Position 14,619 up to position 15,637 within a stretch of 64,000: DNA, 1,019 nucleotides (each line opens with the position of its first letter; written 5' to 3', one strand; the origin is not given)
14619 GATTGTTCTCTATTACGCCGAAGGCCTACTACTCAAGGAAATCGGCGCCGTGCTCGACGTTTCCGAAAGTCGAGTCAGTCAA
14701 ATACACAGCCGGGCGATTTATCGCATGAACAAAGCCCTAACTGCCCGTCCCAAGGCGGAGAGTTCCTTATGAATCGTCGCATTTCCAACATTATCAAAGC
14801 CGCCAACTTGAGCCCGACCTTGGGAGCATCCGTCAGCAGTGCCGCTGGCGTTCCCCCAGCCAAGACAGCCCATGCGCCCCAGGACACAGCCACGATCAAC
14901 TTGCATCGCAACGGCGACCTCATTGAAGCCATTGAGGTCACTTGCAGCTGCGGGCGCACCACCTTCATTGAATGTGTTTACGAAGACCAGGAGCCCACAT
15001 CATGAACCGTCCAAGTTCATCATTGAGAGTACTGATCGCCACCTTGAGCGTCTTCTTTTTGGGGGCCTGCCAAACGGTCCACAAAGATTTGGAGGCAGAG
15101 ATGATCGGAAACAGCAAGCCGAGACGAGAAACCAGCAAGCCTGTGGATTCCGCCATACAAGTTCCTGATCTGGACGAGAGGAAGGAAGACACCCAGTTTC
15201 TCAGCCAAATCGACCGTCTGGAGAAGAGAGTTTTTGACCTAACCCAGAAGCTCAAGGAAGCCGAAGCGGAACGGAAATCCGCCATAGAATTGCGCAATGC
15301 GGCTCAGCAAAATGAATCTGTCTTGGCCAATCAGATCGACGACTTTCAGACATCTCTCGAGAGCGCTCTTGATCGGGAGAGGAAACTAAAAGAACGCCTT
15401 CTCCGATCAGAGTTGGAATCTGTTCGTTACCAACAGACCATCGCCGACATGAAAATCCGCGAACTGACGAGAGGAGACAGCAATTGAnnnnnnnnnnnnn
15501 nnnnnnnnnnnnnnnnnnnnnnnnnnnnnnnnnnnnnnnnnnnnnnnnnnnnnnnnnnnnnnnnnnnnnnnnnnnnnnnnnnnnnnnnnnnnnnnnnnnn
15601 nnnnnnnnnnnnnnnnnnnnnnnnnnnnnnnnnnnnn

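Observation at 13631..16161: fliA embedded in a chain of translationally coupled unknown genes (ATGA/TTGA 4-nt overlaps) downstream of flhA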

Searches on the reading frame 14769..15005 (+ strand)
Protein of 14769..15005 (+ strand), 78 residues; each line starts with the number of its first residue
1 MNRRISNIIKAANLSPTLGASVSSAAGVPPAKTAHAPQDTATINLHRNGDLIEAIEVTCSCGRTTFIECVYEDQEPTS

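Call 5: search_protein_families(library=pfam, proteins=[window:14769-15005:+], max_evalue=1)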
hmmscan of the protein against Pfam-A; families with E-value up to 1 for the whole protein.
window:14769-15005:+ (78 aa): 0 families

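Call 6: search_protein_families(library=ncbifam, proteins=[window:14769-15005:+], max_evalue=1)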
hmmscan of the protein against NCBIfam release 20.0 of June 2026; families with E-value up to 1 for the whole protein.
window:14769-15005:+ (78 aa): 2 families
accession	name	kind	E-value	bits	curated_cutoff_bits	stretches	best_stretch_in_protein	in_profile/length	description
NF053551.1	FlxY_rubin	equivalog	0.14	10.9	520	1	46-66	294-314/424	flexirubin biosynthesis putative acyl-CoA ligase FlxY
NF003584.0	PRK05248.3-5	equivalog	0.18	12.1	190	1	33-70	76-112/122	hypothetical protein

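Call 48: search_solved_structures(query=A5, max_evalue=10)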
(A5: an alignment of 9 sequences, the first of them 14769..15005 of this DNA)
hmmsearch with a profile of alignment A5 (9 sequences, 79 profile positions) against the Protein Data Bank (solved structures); distinct sequences matched with E-value up to 10: 3.
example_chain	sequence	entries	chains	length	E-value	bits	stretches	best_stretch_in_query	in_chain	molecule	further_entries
6spb_1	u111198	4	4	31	0.2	15.1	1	53-66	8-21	50S ribosomal protein L31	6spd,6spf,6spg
9t0z_4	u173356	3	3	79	0.42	14.1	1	55-67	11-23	Large ribosomal subunit protein bL31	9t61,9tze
1d2p_A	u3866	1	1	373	1.1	12.7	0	36-59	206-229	COLLAGEN ADHESIN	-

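Call 72: find_homologous_proteins(query=A5, max_evalue=0.001)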
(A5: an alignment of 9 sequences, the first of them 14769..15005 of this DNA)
Query A5 (9 sequences) (78 aa, profile of the alignment): 43 proteins with E <= 0.001 among 1291 candidates.
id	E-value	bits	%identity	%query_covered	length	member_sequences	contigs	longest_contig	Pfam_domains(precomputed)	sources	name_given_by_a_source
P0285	5.0e-30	121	100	100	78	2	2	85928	-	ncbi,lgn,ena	-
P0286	4.3e-28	115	63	100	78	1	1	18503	-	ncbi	-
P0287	4.2e-25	106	63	96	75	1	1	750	-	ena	-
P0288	1.0e-24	104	61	96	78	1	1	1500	-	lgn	-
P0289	1.1e-24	104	43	94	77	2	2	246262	-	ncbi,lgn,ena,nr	ncbi:MAG: hypothetical protein H6807_13870 [Planctomycetes bacterium]|nr:hypothetical protein [Planc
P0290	1.2e-24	104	42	88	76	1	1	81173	-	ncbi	-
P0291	4.6e-24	102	64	97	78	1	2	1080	-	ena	-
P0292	1.2e-23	101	49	87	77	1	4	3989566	-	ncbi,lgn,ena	ncbi:MAG: hypothetical protein V3W41_17210 [Planctomycetota bacterium]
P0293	1.4e-23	101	43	88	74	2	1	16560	-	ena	-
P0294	1.7e-23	100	38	88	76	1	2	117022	-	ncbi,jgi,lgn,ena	-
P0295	9.6e-23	98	53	100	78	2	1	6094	-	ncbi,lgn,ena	-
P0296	8.1e-22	95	52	54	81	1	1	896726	-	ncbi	-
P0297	2.8e-20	90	42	96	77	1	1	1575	-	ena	-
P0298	1.8e-19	87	44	88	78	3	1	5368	-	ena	-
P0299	1.8e-19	87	40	95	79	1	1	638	-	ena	-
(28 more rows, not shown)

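Call 80: predict_structure(alignment_id=A9)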
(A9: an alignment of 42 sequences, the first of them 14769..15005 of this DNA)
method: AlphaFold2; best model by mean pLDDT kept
length: 78 residues; sequences in the alignment: 42
mean_pLDDT: 68.2   pTM: 0.43
mean pLDDT of the five models: 68.2, 66.9, 66.4, 65.5, 62.2
residues with pLDDT >= 90: 22; 70-90: 14; 50-70: 21; < 50: 21
segments of 3 or more residues with pLDDT < 50: 13-30
pLDDT, mean of each block of 10 residues (from residue 1): 51 46 40 62 94 94 92 67
secondary structure, 60 per line:
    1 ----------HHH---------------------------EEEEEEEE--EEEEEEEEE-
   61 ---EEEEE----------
elements in order: E41-48 E51-59 E64-68

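Call 82: fold_search(model_id=the predicted structure, library=pdb)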
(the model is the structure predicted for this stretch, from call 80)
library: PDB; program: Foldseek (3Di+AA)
matches with E <= 10: 545; with E <= 0.001: 0
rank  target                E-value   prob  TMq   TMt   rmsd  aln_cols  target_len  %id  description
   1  4hvj_A                3.6e-01  0.44  0.26  0.15   4.7        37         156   19  Crystal structure of a putative uncharacterized protein from Mycobacterium tuberculosis in complex with AMP (released 2012-11-28)
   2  6s0m_A                4.1e-01  0.41  0.26  0.15   5.2        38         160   18  Structural and dynamic studies provide insights into specificity and allosteric regulation of Ribonuclease AS, a key e (released 2019-08-28)
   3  4hec_A                4.4e-01  0.35  0.22  0.12   4.4        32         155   19  Crystal structure of a putative uncharacterized protein from Mycobacterium tuberculosis (released 2012-10-17)
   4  4hec_B                5.6e-01  0.35  0.26  0.14   5.1        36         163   19  Crystal structure of a putative uncharacterized protein from Mycobacterium tuberculosis (released 2012-10-17)
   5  4oke_A                7.3e-01  0.30  0.26  0.14   7.4        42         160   19  Structure of RNase AS, a polyadenylate-specific exoribonuclease affecting mycobacterial virulence in vivo (released 2014-05-21)
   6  4oke_B                1.1e+00  0.23  0.26  0.15   5.2        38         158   18  Structure of RNase AS, a polyadenylate-specific exoribonuclease affecting mycobacterial virulence in vivo (released 2014-05-21)
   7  4d05_B                1.2e+00  0.18  0.24  0.09   6.6        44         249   20  Structure and activity of a minimal-type ATP-dependent DNA ligase from a psychrotolerant bacterium (released 2014-11-12)
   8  7uwz_MODEL_1_A        1.3e+00  0.33  0.25  0.30   2.9        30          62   20  NMR solution structure of the De novo designed small beta-barrel protein 33_bp_sh3 (released 2023-03-22)
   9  7w62_C                1.3e+00  0.16  0.24  0.14   6.4        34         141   18  Mevo lectin complex with mannotetraose (Man4) (released 2023-01-18)
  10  2ct4_MODEL_1_A        1.4e+00  0.30  0.26  0.28   8.1        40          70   15  Solution Strutcure of the SH3 domain of the Cdc42-interacting protein 4 (released 2005-11-23)
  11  7bth_G                1.4e+00  0.15  0.24  0.15   6.3        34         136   18  Mevo lectin- Native form-1 (released 2021-02-03)
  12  4afs_C                1.4e+00  0.12  0.20  0.24   4.1        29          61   14  Human Chymase - Fynomer Complex (released 2012-07-11)
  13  7bsb_I                1.5e+00  0.15  0.24  0.15   6.3        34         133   18  Mevo lectin- Native form-2 (released 2021-02-03)
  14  7bsm_B                1.5e+00  0.15  0.24  0.15   6.3        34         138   18  Mevo lectin complex with 2alpha-mannobiose (released 2021-02-03)
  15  7bsn_I                1.5e+00  0.14  0.24  0.15   6.3        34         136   18  Mevo lectin complex with 3alpha-mannobiose (released 2021-02-03)
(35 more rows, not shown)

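Call 97: search_protein_families(library=pfam, alignment_id=A9, max_evalue=0.1)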
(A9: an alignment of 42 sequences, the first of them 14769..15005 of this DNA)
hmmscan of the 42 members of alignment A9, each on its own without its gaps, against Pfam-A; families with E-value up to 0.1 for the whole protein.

A. member 1, window:14769-15005:+ (78 aa): 0 families

B. families by the number of members that match (of 42 scanned): 4 families
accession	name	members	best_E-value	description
PF09227.15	Bubble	1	0.0056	Bubble protein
PF01197.23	Ribosomal_L31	1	0.051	Ribosomal protein L31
PF02703.20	Adeno_E1A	1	0.062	Early E1A protein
PF07790.16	Pilin_N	1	0.066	Archaeal Type IV pilin, N-terminal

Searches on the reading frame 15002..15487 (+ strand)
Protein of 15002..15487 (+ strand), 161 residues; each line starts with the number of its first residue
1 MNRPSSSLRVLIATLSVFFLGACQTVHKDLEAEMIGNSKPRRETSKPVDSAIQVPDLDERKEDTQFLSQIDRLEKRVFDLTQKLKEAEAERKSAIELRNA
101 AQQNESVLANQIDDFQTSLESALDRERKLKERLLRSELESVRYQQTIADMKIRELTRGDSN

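Call 5: search_protein_families(library=pfam, proteins=[window:15002-15487:+], max_evalue=1)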
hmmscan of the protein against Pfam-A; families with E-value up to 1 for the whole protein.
window:15002-15487:+ (161 aa): 8 families
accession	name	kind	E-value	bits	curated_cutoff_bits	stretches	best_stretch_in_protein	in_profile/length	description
PF13264.11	DUF4055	-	0.012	16.2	25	1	68-124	77-134/140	Domain of unknown function (DUF4055)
PF24531.2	ANC1_spectrin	-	0.05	14.4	27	1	52-87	53-88/95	Nuclear anchorage protein 1, spectrin repeat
PF25026.1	Asd-4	-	0.079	13.5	29.1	1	99-139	39-79/80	Asd-4-like domain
PF14073.11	Cep57_CLD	-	0.1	13.1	28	1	23-121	73-173/178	Centrosome localisation domain of Cep57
PF15613.11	WSD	-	0.15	12.7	25.4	1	110-136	42-68/69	Williams-Beuren syndrome DDT (WSD), D-TOX E motif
PF04662.18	Luteo_PO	-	0.15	12.2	29.3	1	81-137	102-159/208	Luteovirus P0 protein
PF04102.17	SlyX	-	0.51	11.5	30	1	68-93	31-56/67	SlyX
PF08702.15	Fib_alpha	-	0.6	10.7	29.9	1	61-154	28-117/143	Fibrinogen alpha/beta chain family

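Call 6: search_protein_families(library=ncbifam, proteins=[window:15002-15487:+], max_evalue=1)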
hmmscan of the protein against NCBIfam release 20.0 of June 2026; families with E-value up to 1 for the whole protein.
window:15002-15487:+ (161 aa): 1 family
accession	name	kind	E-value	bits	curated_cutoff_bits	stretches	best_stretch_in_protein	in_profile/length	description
NF050014.1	HpsJ_like_B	equivalog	0.43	10.2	260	1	56-147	129-216/254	hormogonium polysaccharide biosynthesis protein HpsJ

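Call 50: search_solved_structures(query=A7, max_evalue=1)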
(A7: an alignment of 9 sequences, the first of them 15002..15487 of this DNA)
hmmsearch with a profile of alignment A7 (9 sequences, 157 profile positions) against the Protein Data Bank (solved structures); distinct sequences matched with E-value up to 1: 40.
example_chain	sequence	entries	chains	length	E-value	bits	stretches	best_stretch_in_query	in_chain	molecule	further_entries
5aps_A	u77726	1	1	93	0.0014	21.9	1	57-115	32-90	GENERAL CONTROL PROTEIN GCN4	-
9tls_A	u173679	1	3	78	0.0025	21.1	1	85-151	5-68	Sc-apCC-2-KLHL20-3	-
1kfm_A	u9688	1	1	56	0.014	18.7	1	64-110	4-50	MAJOR OUTER MEMBRANE LIPOPROTEIN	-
9rld_L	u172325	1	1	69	0.016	18.4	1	64-111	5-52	Major outer membrane lipoprotein Lpp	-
1kfn_A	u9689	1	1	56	0.017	18.4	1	64-110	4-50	MAJOR OUTER MEMBRANE LIPOPROTEIN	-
8glv_AW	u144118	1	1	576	0.019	18.2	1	21-118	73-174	Cilia- and flagella-associated protein 100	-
1eq7_A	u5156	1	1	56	0.024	17.9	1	64-110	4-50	OUTER MEMBRANE LIPOPROTEIN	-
5apt_A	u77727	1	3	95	0.032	17.5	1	57-115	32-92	GENERAL CONTROL PROTEIN GCN4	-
5apz_A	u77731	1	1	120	0.034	17.4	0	61-111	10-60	GENERAL CONTROL PROTEIN GCN4, NOR1 TCAR0761, GENERAL CONTROL PROTEIN GCN4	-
6nuw_C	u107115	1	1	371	0.035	17.4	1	62-115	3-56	Inner kinetochore subunit MCM21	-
5apu_A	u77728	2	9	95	0.036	17.3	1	57-115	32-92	GENERAL CONTROL PROTEIN GCN4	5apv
5apq_A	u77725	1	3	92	0.052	16.8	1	57-115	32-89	GENERAL CONTROL PROTEIN GCN4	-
4ydh_A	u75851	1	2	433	0.053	16.8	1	53-112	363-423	Formin-like protein 1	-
10dq_O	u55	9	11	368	0.077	16.2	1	64-115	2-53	Inner kinetochore subunit MCM21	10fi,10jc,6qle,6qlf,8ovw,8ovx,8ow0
1deb_A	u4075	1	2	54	0.087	16.1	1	60-104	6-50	ADENOMATOUS POLYPOSIS COLI PROTEIN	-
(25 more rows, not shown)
